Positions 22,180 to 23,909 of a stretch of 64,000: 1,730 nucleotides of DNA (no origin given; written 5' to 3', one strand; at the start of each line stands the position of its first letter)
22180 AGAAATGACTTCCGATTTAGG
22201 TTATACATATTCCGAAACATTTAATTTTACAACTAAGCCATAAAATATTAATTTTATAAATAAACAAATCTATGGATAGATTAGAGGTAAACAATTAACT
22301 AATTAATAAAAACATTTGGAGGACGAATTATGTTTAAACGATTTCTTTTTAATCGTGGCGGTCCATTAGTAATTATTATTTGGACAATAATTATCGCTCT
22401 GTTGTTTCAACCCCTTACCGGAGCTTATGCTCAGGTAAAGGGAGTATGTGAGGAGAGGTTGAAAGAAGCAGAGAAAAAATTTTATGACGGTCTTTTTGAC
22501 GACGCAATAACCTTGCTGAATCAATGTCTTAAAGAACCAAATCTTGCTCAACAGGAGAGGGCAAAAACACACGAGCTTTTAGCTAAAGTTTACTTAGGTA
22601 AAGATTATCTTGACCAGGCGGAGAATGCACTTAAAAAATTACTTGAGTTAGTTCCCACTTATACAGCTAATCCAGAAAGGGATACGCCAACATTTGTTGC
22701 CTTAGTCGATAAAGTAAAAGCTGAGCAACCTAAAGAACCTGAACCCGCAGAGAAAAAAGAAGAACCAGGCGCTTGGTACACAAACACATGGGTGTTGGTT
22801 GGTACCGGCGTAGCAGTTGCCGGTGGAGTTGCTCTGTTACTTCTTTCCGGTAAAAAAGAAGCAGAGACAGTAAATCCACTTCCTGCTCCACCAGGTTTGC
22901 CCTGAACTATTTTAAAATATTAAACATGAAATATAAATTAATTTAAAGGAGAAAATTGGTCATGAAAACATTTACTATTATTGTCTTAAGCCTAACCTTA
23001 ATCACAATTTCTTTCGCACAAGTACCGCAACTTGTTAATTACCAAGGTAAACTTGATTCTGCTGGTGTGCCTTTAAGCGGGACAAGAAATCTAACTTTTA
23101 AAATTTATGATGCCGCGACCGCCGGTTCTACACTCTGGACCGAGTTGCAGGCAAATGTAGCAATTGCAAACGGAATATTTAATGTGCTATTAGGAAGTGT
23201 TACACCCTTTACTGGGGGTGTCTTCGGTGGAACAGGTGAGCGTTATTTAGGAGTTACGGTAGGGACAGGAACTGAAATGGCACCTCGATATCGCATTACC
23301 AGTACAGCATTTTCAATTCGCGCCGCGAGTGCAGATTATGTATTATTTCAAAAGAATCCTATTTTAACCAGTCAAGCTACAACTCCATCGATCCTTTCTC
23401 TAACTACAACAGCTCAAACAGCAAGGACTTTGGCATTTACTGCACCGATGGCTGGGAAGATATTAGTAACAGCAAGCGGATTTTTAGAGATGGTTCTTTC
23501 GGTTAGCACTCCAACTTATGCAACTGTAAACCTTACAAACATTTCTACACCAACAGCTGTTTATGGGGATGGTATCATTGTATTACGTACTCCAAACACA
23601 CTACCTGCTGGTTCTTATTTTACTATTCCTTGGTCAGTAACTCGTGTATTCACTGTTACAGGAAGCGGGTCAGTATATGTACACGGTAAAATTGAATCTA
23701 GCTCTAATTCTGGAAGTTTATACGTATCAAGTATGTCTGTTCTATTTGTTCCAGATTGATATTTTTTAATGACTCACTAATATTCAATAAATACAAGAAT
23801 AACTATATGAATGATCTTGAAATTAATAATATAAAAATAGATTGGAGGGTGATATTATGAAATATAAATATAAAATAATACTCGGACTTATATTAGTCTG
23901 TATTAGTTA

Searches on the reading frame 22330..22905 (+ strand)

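Call 4: search_protein_families(library=pfam, proteins=[window:22330-22905:+], max_evalue=0.01)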
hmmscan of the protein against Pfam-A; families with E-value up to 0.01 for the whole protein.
window:22330-22905:+ (191 aa): 3 families
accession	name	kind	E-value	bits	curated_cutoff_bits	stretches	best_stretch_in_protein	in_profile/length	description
PF07719.23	TPR_2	-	0.00026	21.3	27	0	78-111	1-34/34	Tetratricopeptide repeat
PF13428.12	TPR_14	-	0.0017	19.3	23.5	0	81-111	4-34/44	Tetratricopeptide repeat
PF13181.12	TPR_8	-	0.0048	17.4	25.7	0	79-107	2-30/34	Tetratricopeptide repeat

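Call 6: search_protein_families(library=ncbifam, proteins=[window:22330-22905:+], max_evalue=0.01)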
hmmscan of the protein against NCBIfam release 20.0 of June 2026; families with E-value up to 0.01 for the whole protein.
window:22330-22905:+ (191 aa): 4 families
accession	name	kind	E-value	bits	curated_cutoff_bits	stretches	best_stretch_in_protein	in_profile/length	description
NF038027.1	TssQ_fam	subfamily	1.9e-06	28.3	65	1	41-122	7-89/100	TssQ family T6SS-associated lipoprotein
NF008755.0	PRK11788.1-3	equivalog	0.0034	16.8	430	1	56-106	86-136/388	lipopolysaccharide assembly protein LapB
NF052415.1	T3SS_chap_SctY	equivalog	0.0055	17.2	70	1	54-106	54-105/106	type III secretion apparatus assembly chaperone SctY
NF008757.0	PRK11788.1-5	equivalog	0.0063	15.7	363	1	55-107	84-136/388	lipopolysaccharide assembly protein LapB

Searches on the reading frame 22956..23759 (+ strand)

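Call 4: search_protein_families(library=pfam, proteins=[window:22956-23759:+], max_evalue=0.01)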
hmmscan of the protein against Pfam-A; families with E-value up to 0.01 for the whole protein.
window:22956-23759:+ (267 aa): 0 families

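Call 6: search_protein_families(library=ncbifam, proteins=[window:22956-23759:+], max_evalue=0.01)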
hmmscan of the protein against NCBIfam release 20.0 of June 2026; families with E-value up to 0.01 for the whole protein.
window:22956-23759:+ (267 aa): 1 family
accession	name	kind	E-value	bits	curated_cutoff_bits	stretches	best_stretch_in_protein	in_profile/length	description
NF053851.1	Bdello_MAT_N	subfamily_domain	1.5e-07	31.4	60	1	13-83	3-76/162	mosaic adhesive trimer family chimeric fiber protein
